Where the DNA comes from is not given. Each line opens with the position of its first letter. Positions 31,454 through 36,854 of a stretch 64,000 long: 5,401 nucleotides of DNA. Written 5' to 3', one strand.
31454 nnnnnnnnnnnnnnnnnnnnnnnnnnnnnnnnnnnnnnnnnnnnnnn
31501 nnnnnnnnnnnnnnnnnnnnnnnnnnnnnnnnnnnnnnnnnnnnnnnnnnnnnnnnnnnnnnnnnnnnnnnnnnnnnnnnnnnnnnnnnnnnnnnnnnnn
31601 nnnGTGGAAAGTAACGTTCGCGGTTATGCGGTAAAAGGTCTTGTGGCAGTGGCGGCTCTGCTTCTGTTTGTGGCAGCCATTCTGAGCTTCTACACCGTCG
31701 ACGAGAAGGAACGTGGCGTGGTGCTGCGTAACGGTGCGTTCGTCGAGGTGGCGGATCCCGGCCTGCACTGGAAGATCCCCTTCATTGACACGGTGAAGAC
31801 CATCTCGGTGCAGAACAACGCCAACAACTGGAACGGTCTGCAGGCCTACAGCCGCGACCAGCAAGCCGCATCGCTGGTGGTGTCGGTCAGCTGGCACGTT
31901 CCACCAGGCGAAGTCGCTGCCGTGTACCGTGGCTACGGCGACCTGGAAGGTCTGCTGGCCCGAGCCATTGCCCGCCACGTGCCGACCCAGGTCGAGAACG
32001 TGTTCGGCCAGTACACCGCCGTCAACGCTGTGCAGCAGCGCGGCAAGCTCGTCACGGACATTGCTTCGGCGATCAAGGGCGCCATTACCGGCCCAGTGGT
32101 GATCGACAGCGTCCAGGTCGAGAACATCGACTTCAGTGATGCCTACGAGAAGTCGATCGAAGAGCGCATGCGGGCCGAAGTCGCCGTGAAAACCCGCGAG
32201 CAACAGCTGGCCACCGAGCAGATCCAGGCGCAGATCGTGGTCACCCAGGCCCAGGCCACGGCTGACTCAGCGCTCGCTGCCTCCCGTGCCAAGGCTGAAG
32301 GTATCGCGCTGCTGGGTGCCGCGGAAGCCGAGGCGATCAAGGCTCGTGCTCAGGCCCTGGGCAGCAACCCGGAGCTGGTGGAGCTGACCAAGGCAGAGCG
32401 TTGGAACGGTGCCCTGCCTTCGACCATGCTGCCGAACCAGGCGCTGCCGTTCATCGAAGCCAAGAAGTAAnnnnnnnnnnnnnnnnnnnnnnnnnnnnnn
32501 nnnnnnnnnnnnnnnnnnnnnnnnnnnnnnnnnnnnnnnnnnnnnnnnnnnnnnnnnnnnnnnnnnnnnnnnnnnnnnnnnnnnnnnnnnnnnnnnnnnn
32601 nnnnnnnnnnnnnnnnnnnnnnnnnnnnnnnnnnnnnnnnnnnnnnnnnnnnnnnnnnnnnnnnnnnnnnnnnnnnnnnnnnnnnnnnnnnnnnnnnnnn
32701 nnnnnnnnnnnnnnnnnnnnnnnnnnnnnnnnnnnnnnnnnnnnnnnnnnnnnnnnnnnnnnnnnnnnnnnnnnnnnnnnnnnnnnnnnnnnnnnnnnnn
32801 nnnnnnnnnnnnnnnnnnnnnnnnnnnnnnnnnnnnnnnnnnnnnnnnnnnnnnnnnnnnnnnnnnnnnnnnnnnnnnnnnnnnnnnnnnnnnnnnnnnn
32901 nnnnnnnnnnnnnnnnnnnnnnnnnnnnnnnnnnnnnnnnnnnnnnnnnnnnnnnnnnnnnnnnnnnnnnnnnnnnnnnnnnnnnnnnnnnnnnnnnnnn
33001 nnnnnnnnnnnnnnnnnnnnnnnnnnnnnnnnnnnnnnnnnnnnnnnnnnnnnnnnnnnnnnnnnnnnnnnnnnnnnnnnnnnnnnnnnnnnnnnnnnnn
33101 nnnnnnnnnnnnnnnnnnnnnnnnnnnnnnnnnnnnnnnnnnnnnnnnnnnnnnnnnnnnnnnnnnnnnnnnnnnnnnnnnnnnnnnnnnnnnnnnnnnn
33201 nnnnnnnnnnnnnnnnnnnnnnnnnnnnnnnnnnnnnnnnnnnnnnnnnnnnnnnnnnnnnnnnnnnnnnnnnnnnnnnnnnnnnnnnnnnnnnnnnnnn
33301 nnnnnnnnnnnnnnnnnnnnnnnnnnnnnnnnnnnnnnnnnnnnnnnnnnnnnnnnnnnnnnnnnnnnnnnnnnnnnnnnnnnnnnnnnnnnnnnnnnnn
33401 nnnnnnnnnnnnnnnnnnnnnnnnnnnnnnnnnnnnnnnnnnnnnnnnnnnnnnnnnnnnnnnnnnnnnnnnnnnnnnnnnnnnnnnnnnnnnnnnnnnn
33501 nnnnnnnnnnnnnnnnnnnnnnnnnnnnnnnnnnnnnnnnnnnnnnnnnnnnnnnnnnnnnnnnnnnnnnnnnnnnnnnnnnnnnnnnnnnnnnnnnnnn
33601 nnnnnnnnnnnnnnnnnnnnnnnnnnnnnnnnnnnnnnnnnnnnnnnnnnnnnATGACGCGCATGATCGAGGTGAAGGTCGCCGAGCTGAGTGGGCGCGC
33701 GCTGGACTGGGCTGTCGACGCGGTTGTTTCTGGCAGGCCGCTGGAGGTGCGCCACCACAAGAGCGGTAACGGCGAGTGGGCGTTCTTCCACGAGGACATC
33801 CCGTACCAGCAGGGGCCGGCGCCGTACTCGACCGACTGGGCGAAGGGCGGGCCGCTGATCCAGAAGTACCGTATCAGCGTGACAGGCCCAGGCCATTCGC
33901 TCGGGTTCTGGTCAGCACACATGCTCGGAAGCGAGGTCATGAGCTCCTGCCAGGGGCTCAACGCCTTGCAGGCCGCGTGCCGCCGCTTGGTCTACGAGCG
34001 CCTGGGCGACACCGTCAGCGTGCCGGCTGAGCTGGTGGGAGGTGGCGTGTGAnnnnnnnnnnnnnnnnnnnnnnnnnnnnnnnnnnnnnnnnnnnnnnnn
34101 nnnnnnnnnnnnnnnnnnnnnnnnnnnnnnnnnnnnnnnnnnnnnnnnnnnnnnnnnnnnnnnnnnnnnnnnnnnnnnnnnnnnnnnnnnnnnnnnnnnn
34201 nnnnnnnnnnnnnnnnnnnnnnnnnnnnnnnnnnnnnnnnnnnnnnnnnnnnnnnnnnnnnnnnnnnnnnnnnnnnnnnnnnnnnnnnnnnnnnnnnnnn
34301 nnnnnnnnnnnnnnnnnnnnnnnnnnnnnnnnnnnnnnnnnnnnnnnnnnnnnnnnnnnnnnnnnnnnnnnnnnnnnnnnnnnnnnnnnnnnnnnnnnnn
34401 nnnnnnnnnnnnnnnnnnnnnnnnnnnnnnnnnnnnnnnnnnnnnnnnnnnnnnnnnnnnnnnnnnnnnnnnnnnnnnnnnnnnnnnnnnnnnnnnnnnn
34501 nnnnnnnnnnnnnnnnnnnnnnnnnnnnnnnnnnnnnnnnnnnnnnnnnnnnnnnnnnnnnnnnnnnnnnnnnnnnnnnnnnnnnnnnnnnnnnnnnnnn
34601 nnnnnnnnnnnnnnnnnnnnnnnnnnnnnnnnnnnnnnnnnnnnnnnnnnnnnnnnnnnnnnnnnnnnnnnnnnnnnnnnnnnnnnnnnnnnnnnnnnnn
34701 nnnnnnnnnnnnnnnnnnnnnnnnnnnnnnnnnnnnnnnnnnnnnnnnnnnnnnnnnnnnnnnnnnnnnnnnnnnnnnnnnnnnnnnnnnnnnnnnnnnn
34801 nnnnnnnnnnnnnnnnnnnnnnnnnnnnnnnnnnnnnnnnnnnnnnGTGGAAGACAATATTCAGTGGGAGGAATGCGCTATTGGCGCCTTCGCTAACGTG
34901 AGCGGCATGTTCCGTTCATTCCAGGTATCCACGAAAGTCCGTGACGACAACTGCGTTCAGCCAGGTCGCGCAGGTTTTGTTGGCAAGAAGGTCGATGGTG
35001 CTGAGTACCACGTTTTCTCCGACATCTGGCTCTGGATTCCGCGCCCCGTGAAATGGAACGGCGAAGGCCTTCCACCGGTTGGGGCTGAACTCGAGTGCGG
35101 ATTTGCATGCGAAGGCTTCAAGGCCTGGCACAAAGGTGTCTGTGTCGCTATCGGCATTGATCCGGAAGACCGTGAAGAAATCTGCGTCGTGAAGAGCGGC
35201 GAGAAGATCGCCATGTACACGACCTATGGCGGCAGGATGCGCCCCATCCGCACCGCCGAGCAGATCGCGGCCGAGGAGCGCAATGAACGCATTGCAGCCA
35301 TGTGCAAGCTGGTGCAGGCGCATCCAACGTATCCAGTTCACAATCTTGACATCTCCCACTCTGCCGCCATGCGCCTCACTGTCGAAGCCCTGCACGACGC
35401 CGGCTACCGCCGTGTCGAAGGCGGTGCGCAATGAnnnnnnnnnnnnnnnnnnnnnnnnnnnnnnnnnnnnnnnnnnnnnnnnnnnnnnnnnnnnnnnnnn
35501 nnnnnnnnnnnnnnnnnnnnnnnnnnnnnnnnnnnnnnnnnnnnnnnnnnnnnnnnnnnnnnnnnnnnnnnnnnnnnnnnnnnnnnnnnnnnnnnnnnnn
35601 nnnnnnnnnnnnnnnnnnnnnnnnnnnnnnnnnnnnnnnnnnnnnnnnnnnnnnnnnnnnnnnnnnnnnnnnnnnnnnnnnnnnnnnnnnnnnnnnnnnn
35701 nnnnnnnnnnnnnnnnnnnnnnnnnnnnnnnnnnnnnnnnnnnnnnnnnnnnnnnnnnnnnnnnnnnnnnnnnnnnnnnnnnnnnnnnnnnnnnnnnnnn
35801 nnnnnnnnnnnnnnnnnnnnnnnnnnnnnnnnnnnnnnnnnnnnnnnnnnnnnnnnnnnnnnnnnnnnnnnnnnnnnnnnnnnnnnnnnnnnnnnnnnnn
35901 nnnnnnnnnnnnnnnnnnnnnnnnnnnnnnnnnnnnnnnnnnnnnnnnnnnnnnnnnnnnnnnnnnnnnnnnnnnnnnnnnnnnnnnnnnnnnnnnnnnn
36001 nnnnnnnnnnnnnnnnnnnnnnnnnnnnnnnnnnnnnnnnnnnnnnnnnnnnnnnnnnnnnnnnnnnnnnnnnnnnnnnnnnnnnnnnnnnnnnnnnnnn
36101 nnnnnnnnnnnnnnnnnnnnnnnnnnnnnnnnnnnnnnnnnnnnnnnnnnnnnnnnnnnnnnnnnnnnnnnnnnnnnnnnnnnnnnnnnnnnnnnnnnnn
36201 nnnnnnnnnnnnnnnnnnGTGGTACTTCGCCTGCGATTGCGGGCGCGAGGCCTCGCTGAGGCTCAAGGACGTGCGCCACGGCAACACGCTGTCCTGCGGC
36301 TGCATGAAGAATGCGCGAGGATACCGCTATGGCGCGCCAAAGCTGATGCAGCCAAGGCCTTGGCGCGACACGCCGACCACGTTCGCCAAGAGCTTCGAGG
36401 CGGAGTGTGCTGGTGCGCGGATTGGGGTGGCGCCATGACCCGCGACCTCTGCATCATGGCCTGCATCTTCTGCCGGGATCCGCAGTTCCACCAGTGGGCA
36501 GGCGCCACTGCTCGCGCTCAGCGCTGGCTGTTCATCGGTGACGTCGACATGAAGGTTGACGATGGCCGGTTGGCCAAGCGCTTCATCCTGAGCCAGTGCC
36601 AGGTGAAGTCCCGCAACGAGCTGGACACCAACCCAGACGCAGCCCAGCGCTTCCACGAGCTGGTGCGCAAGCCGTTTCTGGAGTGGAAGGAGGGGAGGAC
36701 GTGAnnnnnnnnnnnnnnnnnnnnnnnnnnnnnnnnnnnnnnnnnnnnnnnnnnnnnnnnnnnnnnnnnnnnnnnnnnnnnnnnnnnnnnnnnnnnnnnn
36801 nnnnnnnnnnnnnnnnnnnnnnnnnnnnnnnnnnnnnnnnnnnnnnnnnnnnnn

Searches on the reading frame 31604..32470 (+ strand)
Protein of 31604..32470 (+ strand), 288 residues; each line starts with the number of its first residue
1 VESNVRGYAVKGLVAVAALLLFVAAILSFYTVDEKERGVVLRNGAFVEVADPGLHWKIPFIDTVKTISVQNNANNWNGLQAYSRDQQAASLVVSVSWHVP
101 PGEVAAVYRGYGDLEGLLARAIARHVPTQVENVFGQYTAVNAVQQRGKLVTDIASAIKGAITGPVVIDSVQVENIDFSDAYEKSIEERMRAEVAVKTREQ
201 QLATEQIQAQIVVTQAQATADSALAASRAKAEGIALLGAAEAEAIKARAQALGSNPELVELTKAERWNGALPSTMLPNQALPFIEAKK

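Call 16: search_protein_families(library=phrogs, proteins=[window:31604-32470:+], max_evalue=0.001)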
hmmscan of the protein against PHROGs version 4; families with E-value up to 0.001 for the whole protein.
window:31604-32470:+ (288 aa): 2 families
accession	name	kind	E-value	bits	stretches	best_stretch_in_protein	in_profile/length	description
phrog_200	-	other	1.4e-53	183.4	1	8-286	79-359/379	lipoprotein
phrog_38808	-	unknown function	1.8e-09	38.8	1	229-287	10-68/68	-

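Call 82: search_protein_families(library=pfam, proteins=[window:31604-32470:+], max_evalue=0.01)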
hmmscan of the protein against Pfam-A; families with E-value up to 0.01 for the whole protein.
window:31604-32470:+ (288 aa): 1 family
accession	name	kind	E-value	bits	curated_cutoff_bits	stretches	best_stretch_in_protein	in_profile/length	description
PF01145.31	Band_7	-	1.3e-32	113.7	23.6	1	31-202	2-172/176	SPFH domain / Band 7 family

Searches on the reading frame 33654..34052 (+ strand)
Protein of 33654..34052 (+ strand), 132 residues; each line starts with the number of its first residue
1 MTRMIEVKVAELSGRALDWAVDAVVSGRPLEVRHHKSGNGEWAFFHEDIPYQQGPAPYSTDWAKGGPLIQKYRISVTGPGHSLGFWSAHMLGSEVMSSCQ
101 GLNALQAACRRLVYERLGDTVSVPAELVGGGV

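Call 82: search_protein_families(library=pfam, proteins=[window:33654-34052:+], max_evalue=0.01)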
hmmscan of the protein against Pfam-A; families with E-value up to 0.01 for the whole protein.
window:33654-34052:+ (132 aa): 1 family
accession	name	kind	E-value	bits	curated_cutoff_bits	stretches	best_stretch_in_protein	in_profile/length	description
PF10765.14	Phage_P22_NinX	-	3.6e-13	50.2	22.6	1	8-114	1-112/114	Bacteriophage P22, NinX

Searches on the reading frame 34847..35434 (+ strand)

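Call 16: search_protein_families(library=phrogs, proteins=[window:34847-35434:+], max_evalue=0.001)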
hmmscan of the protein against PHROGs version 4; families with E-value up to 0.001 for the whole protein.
window:34847-35434:+ (195 aa): 2 families
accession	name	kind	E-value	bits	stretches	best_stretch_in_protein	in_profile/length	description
phrog_3483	-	unknown function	2e-23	84.3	1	65-191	66-180/183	-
phrog_7798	-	unknown function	1.5e-07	32.6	1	69-161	96-193/221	-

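Call 72: search_protein_families(library=padloc, proteins=[window:34847-35434:+], max_evalue=0.01)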
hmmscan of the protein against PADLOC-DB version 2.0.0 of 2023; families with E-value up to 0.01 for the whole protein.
window:34847-35434:+ (195 aa): 0 families

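Call 82: search_protein_families(library=pfam, proteins=[window:34847-35434:+], max_evalue=0.01)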
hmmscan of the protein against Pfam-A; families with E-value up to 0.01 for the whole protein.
window:34847-35434:+ (195 aa): 0 families

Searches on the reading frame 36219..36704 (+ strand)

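Call 16: search_protein_families(library=phrogs, proteins=[window:36219-36704:+], max_evalue=0.001)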
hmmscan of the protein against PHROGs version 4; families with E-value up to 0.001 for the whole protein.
window:36219-36704:+ (161 aa): 3 families
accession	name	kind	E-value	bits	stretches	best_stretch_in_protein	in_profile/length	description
phrog_5358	-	unknown function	9.1e-12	45.9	1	78-160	5-75/77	-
phrog_19763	-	unknown function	2.7e-11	45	1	77-158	88-157/161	-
phrog_10379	-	unknown function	4.7e-08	34.1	1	62-158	93-175/177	-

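Call 82: search_protein_families(library=pfam, proteins=[window:36219-36704:+], max_evalue=0.01)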
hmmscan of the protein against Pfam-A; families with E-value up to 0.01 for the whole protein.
window:36219-36704:+ (161 aa): 0 families
